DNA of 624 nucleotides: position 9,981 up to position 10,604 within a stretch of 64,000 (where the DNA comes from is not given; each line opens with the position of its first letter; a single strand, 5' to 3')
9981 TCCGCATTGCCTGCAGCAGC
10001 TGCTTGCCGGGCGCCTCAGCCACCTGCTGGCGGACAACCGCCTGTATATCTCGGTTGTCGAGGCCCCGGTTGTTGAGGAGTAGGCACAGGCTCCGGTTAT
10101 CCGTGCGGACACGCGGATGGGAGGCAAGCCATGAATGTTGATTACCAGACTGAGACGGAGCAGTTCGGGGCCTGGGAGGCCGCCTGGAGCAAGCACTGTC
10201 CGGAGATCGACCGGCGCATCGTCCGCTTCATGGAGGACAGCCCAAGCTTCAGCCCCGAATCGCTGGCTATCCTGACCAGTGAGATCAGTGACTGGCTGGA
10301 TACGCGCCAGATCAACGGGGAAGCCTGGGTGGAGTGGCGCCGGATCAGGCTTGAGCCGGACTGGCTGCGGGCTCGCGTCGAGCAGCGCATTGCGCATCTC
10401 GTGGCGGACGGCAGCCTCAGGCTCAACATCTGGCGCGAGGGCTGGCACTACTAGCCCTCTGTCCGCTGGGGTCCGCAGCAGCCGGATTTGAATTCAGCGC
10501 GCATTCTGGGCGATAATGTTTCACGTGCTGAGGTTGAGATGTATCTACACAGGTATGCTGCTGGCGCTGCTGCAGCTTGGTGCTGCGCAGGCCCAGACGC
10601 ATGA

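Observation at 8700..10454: Three paralogous small soluble proteins (A, B, C) of an unrecognised family in one cluster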

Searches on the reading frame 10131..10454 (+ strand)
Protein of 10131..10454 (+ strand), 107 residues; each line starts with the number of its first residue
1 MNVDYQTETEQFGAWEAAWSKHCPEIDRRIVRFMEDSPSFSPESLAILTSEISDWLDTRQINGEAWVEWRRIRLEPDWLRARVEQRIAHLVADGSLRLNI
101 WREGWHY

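Call 5: search_protein_families(library=pfam, proteins=[window:10131-10454:+], max_evalue=1)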
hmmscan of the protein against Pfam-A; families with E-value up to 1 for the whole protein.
window:10131-10454:+ (107 aa): 0 families

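Call 6: search_protein_families(library=ncbifam, proteins=[window:10131-10454:+], max_evalue=1)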
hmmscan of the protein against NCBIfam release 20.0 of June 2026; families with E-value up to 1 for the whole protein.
window:10131-10454:+ (107 aa): 0 families

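Call 11: find_homologous_proteins(query=window:10131-10454:+)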
Query window:10131-10454:+ (107 aa): 5 proteins with E <= 0.001 among 6 candidates.
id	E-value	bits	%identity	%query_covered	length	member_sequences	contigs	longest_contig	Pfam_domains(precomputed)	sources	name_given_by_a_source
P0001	3.0e-66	238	99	100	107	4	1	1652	-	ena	-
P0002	1.9e-44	168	68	100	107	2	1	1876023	-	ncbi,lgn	ncbi:MAG: hypothetical protein R3F46_02975 [bacterium]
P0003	4.1e-39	151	71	92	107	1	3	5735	-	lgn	-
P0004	5.2e-36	141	64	100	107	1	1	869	-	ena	-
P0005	7.7e-34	134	94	63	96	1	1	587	-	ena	-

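Call 12: find_encoding_contigs(protein=P0002, flank=8000)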
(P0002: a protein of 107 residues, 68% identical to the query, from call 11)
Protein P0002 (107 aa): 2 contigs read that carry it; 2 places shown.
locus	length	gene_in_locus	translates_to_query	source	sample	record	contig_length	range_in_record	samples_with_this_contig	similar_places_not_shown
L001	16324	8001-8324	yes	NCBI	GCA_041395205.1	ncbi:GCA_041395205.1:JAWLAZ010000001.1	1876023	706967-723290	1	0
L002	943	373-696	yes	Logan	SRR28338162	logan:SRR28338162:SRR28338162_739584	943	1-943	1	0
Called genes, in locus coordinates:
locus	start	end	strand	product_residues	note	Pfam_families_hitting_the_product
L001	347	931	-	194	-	PF21537:DUF1980_C (weak)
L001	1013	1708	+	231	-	-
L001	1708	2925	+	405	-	-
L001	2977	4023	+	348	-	PF05343:Peptidase_M42, PF01546:Peptidase_M20 (weak)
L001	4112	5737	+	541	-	-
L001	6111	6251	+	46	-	-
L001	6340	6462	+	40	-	-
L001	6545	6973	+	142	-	-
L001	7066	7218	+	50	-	PF18919:DUF5670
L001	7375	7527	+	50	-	-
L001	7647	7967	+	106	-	-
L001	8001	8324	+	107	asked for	-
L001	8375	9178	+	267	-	PF00768:Peptidase_S11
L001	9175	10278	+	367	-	-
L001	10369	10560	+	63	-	-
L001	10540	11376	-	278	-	PF00702:Hydrolase (faint), PF05116:S6PP (faint), PF08282:Hydrolase_3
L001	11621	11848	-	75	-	-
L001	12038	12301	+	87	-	-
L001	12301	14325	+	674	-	PF00664:ABC_membrane, PF02463:SMC_N (faint), PF00005:ABC_tran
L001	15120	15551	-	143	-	-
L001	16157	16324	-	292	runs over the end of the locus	-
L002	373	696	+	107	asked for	-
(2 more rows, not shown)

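Call 19: search_solved_structures(query=A2, max_evalue=10, show_alignments=2)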
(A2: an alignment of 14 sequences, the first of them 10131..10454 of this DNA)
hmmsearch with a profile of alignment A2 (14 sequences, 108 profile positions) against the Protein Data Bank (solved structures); distinct sequences matched with E-value up to 10: 6.
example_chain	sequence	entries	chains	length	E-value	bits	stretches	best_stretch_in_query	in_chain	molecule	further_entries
4yv4_A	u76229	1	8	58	0.24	14.4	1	7-58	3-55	Spindle assembly abnormal protein 5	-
3fhg_A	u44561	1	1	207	0.29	14.1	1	25-55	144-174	N-glycosylase/DNA lyase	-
2do7_A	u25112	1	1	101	0.52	13.3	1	5-45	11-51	Cullin-4B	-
8dn6_A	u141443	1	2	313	1.4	11.9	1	29-67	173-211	Protein TOC75-3, chloroplastic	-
5uay_A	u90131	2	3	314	1.4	11.9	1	29-67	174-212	Protein TOC75-3, chloroplastic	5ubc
6gy6_B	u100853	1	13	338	3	10.9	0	22-44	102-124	XaxB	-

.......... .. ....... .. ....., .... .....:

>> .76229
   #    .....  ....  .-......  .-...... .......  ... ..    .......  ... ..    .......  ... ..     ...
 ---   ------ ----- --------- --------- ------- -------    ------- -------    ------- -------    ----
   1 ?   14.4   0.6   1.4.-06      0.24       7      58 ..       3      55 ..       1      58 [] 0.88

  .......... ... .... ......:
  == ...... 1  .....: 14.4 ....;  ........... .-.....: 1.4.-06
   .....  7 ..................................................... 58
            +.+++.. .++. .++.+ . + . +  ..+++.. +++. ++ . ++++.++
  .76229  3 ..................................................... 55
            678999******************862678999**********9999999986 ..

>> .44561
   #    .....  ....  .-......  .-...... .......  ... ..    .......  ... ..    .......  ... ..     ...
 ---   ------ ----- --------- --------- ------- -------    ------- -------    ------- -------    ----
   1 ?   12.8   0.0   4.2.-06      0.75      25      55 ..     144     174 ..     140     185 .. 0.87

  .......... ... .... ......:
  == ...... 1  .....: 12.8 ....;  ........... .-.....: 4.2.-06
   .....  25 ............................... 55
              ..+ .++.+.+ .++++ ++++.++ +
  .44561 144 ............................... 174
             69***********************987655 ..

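Call 25: predict_structure(alignment_id=A2)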
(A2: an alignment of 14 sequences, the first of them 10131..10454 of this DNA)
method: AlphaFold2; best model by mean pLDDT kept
length: 107 residues; sequences in the alignment: 14
mean_pLDDT: 77.9   pTM: 0.65
mean pLDDT of the five models: 77.9, 76.7, 76.3, 75.5, 75.1
residues with pLDDT >= 90: 15; 70-90: 69; 50-70: 9; < 50: 14
segments of 3 or more residues with pLDDT < 50: 1-11, 105-107
pLDDT, mean of each block of 10 residues (from residue 1): 45 79 90 80 87 87 85 85 88 73 48
secondary structure, 60 per line:
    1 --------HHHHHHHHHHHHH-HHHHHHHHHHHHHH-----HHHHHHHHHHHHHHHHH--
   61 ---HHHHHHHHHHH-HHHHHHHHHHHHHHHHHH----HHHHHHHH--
elements in order: H9-21 H23-36 H42-58 H64-74 H76-93 H98-105

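Call 27: search_protein_representatives(alignment_id=A2)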
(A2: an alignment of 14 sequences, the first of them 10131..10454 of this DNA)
Query: 14 sequences, 108 profile positions. Proteins with E-value up to 0.001 (for the whole library): 52; up to 1e-10: 33; up to 1e-30: 4. The best 52 are listed.
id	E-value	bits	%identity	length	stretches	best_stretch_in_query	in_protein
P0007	4.5e-38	145.4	-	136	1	2-106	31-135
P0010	1.3e-37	144.0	-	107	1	1-105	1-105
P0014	1.9e-36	140.2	-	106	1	4-107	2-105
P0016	2.6e-31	123.7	-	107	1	1-105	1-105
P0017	6.8e-23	96.6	-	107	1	5-103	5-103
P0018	1.9e-20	88.7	-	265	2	13-97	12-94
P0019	3.1e-20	88.1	-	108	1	6-101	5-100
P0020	4.1e-20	87.7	-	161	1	5-105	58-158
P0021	1.2e-18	83.0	-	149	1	10-104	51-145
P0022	4.6e-18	81.1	-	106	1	11-101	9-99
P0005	2.0e-17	79.0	-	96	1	1-67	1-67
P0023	1.5e-16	76.2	-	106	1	8-104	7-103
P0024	9.5e-16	73.6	-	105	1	8-105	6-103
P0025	2.1e-15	72.5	-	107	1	10-104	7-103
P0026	3.3e-15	71.9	-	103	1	8-106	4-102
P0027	6.0e-15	71.1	-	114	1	6-106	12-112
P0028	3.3e-14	68.7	-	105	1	14-100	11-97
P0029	4.4e-14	68.3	-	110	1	14-97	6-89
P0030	4.6e-14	68.2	-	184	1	14-97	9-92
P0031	5.4e-14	68.0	-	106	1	5-100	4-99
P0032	1.1e-13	67.0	-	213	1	11-106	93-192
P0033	1.3e-13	66.8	-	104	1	8-102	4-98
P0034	3.3e-13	65.5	-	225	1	7-97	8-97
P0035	6.8e-13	64.4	-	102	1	4-96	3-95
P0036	8.6e-13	64.1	-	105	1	14-101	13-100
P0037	1.8e-12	63.1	-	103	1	18-106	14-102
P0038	3.3e-12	62.2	-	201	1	7-95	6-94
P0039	6.2e-12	61.3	-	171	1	9-106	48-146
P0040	6.8e-12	61.2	-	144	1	6-94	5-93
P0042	1.1e-11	60.6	-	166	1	14-104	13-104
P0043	1.6e-11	60.0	-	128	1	13-101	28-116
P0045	1.2e-10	57.3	-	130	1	7-98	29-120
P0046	2.2e-10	56.4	-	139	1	16-96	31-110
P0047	3.1e-10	55.9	-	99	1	10-98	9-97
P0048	3.7e-10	55.7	-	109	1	7-96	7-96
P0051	1.7e-09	53.5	-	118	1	9-97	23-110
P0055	6.3e-07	45.2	-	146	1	15-96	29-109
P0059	4.5e-06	42.5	-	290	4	15-64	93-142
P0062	5.6e-04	35.8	-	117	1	12-99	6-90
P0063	6.8e-04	35.5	-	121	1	9-97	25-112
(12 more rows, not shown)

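Call 31: fold_search(model_id=the predicted structure, library=pdb)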
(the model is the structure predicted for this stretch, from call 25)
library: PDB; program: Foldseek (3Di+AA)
matches with E <= 10: 15; with E <= 0.001: 0
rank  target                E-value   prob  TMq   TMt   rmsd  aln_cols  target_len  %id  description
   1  9g28_I                4.6e+00  0.08  0.33  0.16  15.5       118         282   11  snR30 snoRNP - State 2 - Utp23-Krr1-deltaC3 (released 2025-06-18)
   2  9exo_A                5.8e+00  0.03  0.21  0.06  12.8       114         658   10  Wzc-K540M-2YE MgADP C1 (released 2025-04-23)
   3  4hwd_D                6.2e+00  0.08  0.27  0.31   7.3        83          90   11  Crystal structure of ATBAG2 (released 2013-05-29)
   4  6b9e_B                6.2e+00  0.07  0.30  0.13   5.7        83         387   16  Human ATL1 mutant - R77A / F151S bound to GDP (released 2017-12-06)
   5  5j0h_A                6.5e+00  0.06  0.24  0.33  11.1        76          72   18  De novo design of protein homo-oligomers with modular hydrogen bond network-mediated specificity (released 2016-05-25)
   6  6xj5_F                6.9e+00  0.06  0.24  0.09   5.2        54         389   11  Carboxypeptidase G2 modified with a versatile bioconjugate for metalloprotein design (released 2021-06-30)
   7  9f4c_MODEL_1_A        6.9e+00  0.03  0.21  0.18  12.1       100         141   13  Structure of the C-terminal domain of CKAP5/chTOG (released 2025-03-19)
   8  3hyu_B                7.3e+00  0.05  0.28  0.23   7.2        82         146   17  Crystal structure of the altitude adapted hemoglobin of guinea pig. (released 2010-06-23)
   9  6b9d_B                7.8e+00  0.06  0.30  0.13   5.7        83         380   16  Human ATL1 mutant - R77A bound to GDP (released 2017-12-06)
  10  3q5e_A                8.2e+00  0.06  0.32  0.13   6.1        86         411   16  crystal structure of human Atlastin-1 (residues 1-447) bound to GDP, crystal form 2 (released 2011-01-19)
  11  5ojc                  8.7e+00  0.04  0.26  0.21   8.1        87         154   13  Structure of MbQ2.1 NMH (released 2018-01-24)
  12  4nqi_C                8.7e+00  0.02  0.21  0.13  29.4       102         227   19  Structure of the N-terminal I-BAR domain (1-259) of D.Discoideum IBARa (released 2014-02-05)
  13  3dhr_B                9.2e+00  0.04  0.28  0.23   7.5        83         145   16  Crystal Structure Determination of Methemoglobin from Pigeon at 2 Angstrom Resolution (Columba livia) (released 2009-06-30)
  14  5yvn                  9.2e+00  0.03  0.28  0.14  12.6       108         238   13  Human Glutathione Transferase Omega1 (released 2018-11-28)
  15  4is0                  9.2e+00  0.02  0.23  0.13  12.1       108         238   10  Structural Insights into Omega-Class Glutathione Transferases: A Snapshot of Enzyme Reduction and Identification of the  (released 2013-04-24)

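Call 34: search_protein_families(library=pfam, alignment_id=A3, max_evalue=0.01)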
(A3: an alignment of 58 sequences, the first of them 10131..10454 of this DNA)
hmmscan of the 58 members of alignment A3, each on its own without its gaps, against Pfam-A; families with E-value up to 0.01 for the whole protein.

A. member 1, window:10131-10454:+ (107 aa): 0 families

B. families by the number of members that match (of 58 scanned): 10 families
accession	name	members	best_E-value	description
PF01442.23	Apolipoprotein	2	0.0015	Apolipoprotein A1/A4/E domain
PF12732.12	YtxH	1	1.1e-05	YtxH-like protein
PF25280.1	POTRA2_Toc75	1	0.00027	Toc75-like, second POTRA domain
PF11839.13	Alanine_zipper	1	0.00075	Alanine-zipper, major outer membrane lipoprotein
PF01984.25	dsDNA_bind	1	0.0016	Double-stranded DNA-binding domain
PF04380.18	BMFP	1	0.0016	Membrane fusogenic activity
PF14370.11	Topo_C_assoc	1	0.0036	C-terminal topoisomerase domain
PF23984.1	DUF7307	1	0.0056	Pam3 gp33-like protein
PF08893.15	DUF1839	1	0.006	Domain of unknown function (DUF1839)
PF24615.2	Spectrin_Anc-1_2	1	0.0067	Nuclear anchorage protein 1, spectrin repeat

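Call 37: find_encoding_contigs(protein=P0019, flank=6000, max_places=3)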
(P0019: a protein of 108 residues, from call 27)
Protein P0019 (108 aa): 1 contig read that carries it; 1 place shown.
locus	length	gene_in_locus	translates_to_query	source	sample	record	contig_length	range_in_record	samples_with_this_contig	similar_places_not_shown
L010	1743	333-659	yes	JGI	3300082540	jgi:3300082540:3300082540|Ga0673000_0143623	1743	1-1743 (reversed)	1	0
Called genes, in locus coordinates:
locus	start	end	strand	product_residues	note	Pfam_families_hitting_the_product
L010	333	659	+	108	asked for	-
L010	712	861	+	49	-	-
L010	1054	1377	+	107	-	-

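Call 39: find_related_loci(query=A4, collection=genome_contigs, flank=8000)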
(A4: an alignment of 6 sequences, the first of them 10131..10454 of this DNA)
Query A4 (107 aa) in genome_contigs; peptide patterns used: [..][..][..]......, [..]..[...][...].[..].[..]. (x = any residue, [..] = any of these).
123 stretches matched a pattern; 4 encode a relative of the query (tblastn E <= 1e-3); 4 distinct loci.
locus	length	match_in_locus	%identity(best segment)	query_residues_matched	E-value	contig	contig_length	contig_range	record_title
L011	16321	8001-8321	71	1-107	3e-50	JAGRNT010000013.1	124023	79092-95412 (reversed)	MAG: bacterium isolate UBP7 HKST-UBA03 NODE_13_length_124023_cov_6.609806, whole genome shotgun sequence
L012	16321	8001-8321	100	1-107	3e-70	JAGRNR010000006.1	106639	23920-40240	MAG: bacterium isolate UBP7 HKST-UBA01 NODE_6_length_106639_cov_18.231687, whole genome shotgun sequence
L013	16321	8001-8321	68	1-107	5e-49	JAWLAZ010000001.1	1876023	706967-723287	MAG: bacterium isolate AC1.30 AC1.30.fa-1, whole genome shotgun sequence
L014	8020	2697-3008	46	1-104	2e-27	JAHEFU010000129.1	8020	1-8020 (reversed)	MAG: Planctomycetales bacterium isolate Ww346 NODE_25256_length_8020_cov_2.363717, whole genome shotgun sequence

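Call 47: list_cluster_members(proteins=[P0016, P0018, P0020, P0021, P0022, P0023, P0024, P0025, P0027, P0032])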
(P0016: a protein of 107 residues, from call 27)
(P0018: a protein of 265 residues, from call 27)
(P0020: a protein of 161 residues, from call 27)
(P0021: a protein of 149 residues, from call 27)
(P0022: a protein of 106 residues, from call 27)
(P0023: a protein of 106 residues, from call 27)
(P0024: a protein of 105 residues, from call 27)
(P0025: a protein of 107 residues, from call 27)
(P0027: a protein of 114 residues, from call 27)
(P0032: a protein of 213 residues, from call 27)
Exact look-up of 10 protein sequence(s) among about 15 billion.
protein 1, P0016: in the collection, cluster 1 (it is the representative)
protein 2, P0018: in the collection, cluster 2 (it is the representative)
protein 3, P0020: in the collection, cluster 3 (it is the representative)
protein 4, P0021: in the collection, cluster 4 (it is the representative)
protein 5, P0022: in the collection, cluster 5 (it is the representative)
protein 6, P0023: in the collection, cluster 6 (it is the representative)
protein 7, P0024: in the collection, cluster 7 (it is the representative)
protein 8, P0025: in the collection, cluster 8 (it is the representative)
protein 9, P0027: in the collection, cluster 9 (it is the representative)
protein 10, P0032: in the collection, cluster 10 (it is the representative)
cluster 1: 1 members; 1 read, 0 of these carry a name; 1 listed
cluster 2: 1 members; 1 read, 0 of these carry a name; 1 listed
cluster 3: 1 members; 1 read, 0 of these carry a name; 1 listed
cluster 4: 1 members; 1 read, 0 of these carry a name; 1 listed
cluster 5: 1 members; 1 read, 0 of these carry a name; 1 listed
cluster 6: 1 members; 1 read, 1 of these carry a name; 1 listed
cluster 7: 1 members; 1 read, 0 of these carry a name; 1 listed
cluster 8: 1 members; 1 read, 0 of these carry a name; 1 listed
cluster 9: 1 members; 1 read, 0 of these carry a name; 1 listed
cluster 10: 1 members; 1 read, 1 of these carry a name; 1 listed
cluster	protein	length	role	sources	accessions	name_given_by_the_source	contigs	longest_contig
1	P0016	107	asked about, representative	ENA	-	-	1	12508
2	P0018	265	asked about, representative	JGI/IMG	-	-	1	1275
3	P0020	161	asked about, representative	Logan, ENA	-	-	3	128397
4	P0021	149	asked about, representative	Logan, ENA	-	-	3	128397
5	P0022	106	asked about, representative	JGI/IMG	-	-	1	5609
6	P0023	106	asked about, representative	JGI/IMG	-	hypothetical protein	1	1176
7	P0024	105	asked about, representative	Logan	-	-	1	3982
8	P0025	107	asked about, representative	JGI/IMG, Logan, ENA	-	-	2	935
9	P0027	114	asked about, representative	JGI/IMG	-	-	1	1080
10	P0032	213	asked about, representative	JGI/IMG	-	hypothetical protein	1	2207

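Call 48: find_encoding_contigs(protein=P0020, flank=8000, max_places=2)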
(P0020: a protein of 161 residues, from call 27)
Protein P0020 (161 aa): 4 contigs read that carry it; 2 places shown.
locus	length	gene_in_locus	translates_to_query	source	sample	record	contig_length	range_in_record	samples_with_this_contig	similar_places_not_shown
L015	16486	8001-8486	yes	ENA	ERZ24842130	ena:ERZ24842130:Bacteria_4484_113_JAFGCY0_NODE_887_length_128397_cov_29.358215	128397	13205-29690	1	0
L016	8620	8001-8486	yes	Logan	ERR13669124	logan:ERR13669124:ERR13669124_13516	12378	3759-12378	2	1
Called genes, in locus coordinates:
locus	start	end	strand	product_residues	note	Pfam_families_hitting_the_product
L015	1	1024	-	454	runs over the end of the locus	PF25919:BSH_CusB (faint), PF25973:BSH_CzcB (faint), PF25881:HH_YBHG, PF25954:Beta-barrel_RND_2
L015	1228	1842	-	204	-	PF12796:Ank_2 (weak), PF00023:Ank (faint), PF13606:Ank_3 (faint), PF13637:Ank_4, PF13857:Ank_5 (faint), PF12796:Ank_2, PF13637:Ank_4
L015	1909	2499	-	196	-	-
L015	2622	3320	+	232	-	-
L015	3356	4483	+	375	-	-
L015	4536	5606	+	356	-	PF05343:Peptidase_M42, PF01546:Peptidase_M20 (weak)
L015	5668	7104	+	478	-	-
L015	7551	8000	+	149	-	-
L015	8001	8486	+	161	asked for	-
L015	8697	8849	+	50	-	-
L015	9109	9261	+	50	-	-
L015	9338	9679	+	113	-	-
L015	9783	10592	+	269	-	PF00768:Peptidase_S11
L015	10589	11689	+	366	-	-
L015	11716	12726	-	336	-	PF00702:Hydrolase (faint), PF05116:S6PP (faint), PF08282:Hydrolase_3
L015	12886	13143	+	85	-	-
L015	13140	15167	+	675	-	PF00664:ABC_membrane, PF02463:SMC_N (faint), PF00005:ABC_tran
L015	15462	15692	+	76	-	PF10049:DUF2283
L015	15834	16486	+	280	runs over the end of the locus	-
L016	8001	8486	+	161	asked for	-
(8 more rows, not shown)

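Call 49: find_encoding_contigs(protein=P0016, flank=8000, max_places=2)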
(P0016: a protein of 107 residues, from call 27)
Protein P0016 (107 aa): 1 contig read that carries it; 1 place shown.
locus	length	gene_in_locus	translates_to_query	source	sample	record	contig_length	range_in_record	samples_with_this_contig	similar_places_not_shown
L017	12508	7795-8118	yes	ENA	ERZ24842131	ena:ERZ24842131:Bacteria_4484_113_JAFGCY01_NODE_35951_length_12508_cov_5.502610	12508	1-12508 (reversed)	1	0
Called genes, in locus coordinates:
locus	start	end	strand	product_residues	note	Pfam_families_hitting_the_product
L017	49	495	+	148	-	-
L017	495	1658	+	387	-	-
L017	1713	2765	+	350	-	PF05343:Peptidase_M42, PF01546:Peptidase_M20 (weak)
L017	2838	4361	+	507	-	-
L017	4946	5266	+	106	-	-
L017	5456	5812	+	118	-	-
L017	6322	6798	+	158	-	-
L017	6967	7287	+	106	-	-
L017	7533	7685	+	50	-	-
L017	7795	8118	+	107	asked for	-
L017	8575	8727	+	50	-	-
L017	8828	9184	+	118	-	-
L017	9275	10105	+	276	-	PF00768:Peptidase_S11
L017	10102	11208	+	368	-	-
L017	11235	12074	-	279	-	PF00702:Hydrolase (faint), PF05116:S6PP (faint), PF08282:Hydrolase_3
